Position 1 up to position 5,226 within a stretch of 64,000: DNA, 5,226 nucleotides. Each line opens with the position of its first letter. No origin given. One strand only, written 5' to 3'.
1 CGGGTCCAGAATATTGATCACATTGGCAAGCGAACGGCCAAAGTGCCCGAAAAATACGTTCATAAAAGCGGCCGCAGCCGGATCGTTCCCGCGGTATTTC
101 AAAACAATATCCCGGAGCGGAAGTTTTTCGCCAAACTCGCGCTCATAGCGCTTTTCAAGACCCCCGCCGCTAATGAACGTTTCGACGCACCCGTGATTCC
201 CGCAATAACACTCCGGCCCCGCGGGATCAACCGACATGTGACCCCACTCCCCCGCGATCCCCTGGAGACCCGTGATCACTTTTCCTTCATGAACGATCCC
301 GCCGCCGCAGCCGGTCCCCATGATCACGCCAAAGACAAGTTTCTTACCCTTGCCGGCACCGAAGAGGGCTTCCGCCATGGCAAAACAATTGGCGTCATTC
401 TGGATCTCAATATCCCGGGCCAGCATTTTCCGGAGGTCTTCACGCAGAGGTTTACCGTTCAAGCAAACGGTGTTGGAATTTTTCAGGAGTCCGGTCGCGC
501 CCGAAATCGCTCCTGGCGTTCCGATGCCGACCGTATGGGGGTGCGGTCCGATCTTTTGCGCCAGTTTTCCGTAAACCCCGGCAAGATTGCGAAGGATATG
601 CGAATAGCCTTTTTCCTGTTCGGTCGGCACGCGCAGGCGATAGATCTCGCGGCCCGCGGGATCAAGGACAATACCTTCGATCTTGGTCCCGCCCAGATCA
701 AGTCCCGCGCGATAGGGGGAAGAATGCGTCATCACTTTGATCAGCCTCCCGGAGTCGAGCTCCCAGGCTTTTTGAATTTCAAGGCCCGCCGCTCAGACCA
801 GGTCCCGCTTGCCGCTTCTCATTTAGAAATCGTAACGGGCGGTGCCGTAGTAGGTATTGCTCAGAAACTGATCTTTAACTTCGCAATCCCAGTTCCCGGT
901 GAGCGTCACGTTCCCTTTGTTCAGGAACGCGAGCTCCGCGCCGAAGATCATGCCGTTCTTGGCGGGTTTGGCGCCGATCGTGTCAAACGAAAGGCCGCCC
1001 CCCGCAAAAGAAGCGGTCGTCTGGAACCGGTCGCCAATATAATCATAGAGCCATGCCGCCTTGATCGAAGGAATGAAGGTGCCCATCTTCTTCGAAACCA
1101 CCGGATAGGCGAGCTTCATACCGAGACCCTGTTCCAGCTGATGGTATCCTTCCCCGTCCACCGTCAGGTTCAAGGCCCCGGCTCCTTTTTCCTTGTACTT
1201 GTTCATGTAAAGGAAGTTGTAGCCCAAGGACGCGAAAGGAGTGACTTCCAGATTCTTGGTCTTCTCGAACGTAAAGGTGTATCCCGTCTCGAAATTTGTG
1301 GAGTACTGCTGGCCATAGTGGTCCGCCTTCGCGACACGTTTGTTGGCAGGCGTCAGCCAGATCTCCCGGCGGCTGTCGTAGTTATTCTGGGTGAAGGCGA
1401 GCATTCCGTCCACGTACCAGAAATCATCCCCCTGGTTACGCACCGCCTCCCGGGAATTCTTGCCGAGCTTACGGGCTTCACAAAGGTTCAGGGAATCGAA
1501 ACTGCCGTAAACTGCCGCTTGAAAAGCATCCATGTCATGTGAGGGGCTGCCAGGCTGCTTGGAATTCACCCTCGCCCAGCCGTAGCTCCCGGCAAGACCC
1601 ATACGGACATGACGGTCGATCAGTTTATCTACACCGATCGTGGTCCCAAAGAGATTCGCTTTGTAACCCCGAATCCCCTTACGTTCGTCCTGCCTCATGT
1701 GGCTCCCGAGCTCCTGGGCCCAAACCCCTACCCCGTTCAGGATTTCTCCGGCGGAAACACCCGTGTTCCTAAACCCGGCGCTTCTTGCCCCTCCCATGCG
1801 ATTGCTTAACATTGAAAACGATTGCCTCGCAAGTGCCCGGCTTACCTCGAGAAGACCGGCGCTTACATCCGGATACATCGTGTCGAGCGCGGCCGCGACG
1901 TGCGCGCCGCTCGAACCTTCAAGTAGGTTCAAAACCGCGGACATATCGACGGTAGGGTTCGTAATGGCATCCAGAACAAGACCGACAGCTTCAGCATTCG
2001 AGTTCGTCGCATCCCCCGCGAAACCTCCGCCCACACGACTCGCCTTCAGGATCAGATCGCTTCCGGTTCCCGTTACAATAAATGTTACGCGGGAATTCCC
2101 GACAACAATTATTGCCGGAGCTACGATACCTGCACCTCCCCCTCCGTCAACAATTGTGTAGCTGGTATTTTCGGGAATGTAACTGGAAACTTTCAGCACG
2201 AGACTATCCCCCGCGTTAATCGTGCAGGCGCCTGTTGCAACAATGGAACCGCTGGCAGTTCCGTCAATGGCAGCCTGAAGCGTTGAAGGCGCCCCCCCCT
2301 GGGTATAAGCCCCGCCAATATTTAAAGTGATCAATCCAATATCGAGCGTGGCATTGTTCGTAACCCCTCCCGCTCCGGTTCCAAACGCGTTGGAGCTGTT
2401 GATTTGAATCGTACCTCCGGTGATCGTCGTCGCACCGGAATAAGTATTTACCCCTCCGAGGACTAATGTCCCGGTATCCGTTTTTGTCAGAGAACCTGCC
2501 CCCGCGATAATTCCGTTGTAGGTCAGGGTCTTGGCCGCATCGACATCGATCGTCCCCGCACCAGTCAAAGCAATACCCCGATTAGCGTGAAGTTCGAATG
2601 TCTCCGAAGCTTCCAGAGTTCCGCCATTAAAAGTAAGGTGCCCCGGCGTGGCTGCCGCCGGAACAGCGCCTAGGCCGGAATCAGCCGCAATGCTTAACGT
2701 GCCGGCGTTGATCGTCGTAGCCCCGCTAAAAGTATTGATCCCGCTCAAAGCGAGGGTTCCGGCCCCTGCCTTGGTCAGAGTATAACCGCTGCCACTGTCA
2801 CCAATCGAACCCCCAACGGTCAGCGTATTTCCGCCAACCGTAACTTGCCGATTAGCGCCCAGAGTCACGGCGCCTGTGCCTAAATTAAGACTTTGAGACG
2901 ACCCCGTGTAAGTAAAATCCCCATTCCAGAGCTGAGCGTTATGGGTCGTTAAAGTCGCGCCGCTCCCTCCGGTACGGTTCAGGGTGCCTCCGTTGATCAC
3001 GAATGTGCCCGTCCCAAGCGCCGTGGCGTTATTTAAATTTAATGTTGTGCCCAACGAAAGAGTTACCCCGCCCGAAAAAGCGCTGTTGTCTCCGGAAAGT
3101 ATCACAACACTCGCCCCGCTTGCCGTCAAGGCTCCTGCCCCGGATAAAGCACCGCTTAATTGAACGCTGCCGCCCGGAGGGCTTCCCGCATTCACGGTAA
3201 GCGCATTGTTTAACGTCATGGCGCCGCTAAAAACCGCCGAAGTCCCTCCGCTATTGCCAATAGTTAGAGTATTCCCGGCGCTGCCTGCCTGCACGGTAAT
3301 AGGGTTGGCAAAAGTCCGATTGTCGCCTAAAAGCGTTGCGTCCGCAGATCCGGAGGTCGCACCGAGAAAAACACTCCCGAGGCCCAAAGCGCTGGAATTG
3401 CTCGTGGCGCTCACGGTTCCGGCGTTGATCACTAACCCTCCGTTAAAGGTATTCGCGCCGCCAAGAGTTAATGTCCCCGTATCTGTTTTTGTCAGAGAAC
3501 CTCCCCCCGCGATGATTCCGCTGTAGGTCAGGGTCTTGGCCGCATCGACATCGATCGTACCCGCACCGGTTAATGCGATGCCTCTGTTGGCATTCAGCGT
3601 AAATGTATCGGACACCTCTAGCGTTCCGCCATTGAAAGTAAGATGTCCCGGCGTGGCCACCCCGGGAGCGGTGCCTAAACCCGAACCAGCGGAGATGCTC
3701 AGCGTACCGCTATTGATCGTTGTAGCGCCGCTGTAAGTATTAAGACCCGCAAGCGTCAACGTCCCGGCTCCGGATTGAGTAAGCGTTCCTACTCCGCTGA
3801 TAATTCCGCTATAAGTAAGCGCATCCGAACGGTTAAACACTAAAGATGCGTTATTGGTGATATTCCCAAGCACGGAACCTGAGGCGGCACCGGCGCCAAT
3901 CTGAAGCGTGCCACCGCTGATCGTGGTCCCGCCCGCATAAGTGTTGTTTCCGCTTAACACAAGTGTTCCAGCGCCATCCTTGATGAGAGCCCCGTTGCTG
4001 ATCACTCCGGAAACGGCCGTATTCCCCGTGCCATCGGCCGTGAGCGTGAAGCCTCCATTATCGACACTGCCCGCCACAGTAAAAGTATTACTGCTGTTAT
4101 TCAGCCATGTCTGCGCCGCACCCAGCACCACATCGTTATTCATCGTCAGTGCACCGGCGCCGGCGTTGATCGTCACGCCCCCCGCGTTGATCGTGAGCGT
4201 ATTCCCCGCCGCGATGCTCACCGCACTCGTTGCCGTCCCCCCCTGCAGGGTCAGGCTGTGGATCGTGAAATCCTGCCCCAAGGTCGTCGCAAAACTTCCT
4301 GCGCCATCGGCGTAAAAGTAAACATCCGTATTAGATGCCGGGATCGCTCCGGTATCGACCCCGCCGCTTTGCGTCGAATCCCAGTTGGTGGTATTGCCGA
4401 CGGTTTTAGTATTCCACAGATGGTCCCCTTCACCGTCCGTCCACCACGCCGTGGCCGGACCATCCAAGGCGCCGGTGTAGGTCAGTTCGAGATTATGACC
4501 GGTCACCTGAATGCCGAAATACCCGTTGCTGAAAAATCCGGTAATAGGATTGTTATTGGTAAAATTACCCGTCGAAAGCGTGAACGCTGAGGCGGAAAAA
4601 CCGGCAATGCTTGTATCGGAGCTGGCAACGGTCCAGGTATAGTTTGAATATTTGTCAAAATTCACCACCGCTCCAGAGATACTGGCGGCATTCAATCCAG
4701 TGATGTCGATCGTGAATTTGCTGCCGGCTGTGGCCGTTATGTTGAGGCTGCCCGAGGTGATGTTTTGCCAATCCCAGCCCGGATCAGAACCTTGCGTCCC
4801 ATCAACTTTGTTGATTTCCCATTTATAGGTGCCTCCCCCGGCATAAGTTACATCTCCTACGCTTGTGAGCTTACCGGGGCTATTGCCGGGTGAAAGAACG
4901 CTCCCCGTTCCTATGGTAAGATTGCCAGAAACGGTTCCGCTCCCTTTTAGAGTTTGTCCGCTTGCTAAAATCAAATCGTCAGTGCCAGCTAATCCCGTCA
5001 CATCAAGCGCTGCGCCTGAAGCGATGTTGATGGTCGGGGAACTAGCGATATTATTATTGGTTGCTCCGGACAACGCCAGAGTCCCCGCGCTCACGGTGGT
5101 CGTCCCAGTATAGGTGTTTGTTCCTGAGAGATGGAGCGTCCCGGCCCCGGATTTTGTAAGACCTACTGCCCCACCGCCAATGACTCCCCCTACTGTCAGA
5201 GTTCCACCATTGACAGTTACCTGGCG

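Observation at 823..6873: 2016-aa PATR-repeat autotransporter with long near-identical intragenic DNA repeats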

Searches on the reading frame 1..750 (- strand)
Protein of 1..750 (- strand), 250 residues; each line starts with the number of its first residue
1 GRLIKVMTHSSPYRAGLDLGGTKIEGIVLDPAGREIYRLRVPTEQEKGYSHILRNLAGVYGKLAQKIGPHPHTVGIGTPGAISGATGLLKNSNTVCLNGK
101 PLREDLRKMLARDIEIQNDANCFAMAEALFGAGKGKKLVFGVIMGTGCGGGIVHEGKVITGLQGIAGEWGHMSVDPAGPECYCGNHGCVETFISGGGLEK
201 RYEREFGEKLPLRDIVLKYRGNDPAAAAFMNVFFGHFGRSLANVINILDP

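Call 23: search_protein_families(library=pfam, proteins=[window:1-750:-], max_evalue=0.00001)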
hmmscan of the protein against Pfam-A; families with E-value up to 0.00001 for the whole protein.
window:1-750:- (250 aa): 1 family
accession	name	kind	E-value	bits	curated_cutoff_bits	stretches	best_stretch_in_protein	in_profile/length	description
PF00480.26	ROK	-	5.9e-61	207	22.9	1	15-250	2-235/294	ROK family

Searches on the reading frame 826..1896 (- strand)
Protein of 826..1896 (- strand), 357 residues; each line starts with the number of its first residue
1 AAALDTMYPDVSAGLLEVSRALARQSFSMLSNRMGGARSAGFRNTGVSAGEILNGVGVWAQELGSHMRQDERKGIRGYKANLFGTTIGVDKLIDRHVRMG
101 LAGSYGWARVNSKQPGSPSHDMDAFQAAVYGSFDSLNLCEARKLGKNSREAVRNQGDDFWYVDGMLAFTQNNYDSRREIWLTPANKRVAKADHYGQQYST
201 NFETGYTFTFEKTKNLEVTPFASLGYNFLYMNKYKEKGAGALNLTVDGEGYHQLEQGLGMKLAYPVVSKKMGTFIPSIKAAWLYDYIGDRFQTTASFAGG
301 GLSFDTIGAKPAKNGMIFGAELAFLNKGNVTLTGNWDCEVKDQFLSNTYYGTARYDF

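Call 75: search_solved_structures(query=A3, max_evalue=0.01)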
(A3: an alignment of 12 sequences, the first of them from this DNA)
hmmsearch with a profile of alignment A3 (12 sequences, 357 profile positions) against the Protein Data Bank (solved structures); distinct sequences matched with E-value up to 0.01: 2.
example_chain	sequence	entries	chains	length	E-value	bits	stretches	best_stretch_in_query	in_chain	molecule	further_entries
3kvn_X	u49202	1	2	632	9e-12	48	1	69-351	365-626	Esterase estA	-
9oqa_A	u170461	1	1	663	3.4e-11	46.1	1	163-335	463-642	Autotransporter domain-containing protein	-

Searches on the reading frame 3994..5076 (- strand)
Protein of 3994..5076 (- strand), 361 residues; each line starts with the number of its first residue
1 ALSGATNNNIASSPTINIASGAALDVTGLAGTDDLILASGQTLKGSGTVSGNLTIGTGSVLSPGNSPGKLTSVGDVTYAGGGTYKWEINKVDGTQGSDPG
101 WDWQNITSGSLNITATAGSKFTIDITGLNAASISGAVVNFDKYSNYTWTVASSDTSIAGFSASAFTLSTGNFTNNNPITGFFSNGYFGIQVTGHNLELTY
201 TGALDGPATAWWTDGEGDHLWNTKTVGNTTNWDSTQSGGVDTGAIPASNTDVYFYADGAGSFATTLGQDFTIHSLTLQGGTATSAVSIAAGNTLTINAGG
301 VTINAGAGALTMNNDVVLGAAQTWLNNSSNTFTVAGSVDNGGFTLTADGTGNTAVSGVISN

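Call 58: predict_structure(alignment_id=A1)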
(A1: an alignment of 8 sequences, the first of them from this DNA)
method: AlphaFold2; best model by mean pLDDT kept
length: 361 residues; sequences in the alignment: 8
mean_pLDDT: 70.0   pTM: 0.52
mean pLDDT of the five models: 70.0, 69.9, 69.1, 64.8, 58.8
residues with pLDDT >= 90: 17; 70-90: 200; 50-70: 80; < 50: 64
segments of 3 or more residues with pLDDT < 50: 1-5, 93-96, 129-135, 171-183, 206-210, 215-243
pLDDT, mean of each block of 10 residues (from residue 1): 47 73 72 75 82 85 67 86 71 50 83 82 65 50 76 91 71 42 63 86 53 47 37 38 63 66 67 80 67 83 82 84 87 84 87 81 59
secondary structure, 60 per line:
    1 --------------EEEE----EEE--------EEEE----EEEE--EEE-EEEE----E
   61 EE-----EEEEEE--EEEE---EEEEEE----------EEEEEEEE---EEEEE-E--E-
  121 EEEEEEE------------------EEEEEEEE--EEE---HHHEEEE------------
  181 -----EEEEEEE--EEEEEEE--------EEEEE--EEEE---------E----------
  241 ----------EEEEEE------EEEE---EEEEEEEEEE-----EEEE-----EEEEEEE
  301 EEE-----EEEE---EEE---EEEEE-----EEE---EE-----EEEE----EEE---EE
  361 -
elements in order: E15-18 E23-25 E34-37 E42-45 E48-50 E52-55 E60-62 E68-73 E76-79 E83-88 E99-106 E110-114 E121-127 E146-153 E156-158 E165-168 E186-192 E195-201 E210-214 E217-220 E251-256 E263-266 E270-279 E285-288 E294-303 E309-312 E316-318 E322-326 E332-334 E345-348 E353-355

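Call 61: fold_search(model_id=the predicted structure, library=pdb)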
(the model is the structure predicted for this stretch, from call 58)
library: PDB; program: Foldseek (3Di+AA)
matches with E <= 10: 91; with E <= 0.001: 0
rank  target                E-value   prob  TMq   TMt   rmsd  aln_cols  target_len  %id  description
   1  5uyt_B                2.7e-02  0.18  0.16  0.14  25.5       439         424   11  Crystal structure of ice binding protein from an Antarctic bacterium Flavobacteriaceae (released 2017-10-25)
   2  4kh3                  6.3e-02  0.10  0.14  0.11  19.0       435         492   14  Structure of a bacterial self-associating protein (released 2014-01-15)
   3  7koh_B                1.0e-01  0.14  0.16  0.11  20.4       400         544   10  Crystal structure of antigen 43 from Escherichia coli EDL933 (released 2022-03-09)
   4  8e7f                  1.2e-01  1.00  0.32  0.20   4.5       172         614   16  Crystal structure of the autotransporter Ssp from Serratia marcescens. (released 2023-03-08)
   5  7koh_D                1.7e-01  0.11  0.14  0.10  19.8       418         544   11  Crystal structure of antigen 43 from Escherichia coli EDL933 (released 2022-03-09)
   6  9beu_A                3.0e-01  0.02  0.09  0.06  25.7       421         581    8  Structure of GH110B in complex with a lambda-carrageenan oligosaccharide (released 2025-08-27)
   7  7koh_C                3.7e-01  0.07  0.14  0.10  20.6       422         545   10  Crystal structure of antigen 43 from Escherichia coli EDL933 (released 2022-03-09)
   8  4pew_B                5.5e-01  0.05  0.14  0.10  23.1       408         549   10  Structure of sacteLam55A from Streptomyces sp. SirexAA-E (released 2015-03-18)
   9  7dmk_D                6.4e-01  0.03  0.13  0.08  22.2       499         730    9  PL6 alginate lyase BcAlyPL6 (released 2021-10-06)
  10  7koh_A                7.8e-01  0.02  0.11  0.09  19.0       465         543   14  Crystal structure of antigen 43 from Escherichia coli EDL933 (released 2022-03-09)
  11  4dn7_A                8.2e-01  0.04  0.12  0.11  24.8       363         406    9  CRYSTAL STRUCTURE OF putative ABC transporter, ATP-binding protein from Methanosarcina mazei Go1 (released 2012-02-22)
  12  6mzn                  8.2e-01  0.02  0.07  0.08  20.4       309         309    5  Zebrafish betaglycan orphan domain structure from tetragonal crystal form (released 2019-08-21)
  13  7dmk_B                9.0e-01  0.01  0.10  0.06  26.2       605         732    8  PL6 alginate lyase BcAlyPL6 (released 2021-10-06)
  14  3krg_A                1.1e+00  0.03  0.11  0.11  24.8       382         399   10  Structural insights into substrate specificity and the anti beta-elimination mechanism of pectate lyase (released 2010-02-09)
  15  9fk5_E                1.1e+00  0.02  0.11  0.12  21.2       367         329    5  Zebrafish Betaglycan Orphan Domain (zfBGo) in complex with TGF-B3 and extracellular domains of TGFBRI and TGFBRII (released 2025-03-12)
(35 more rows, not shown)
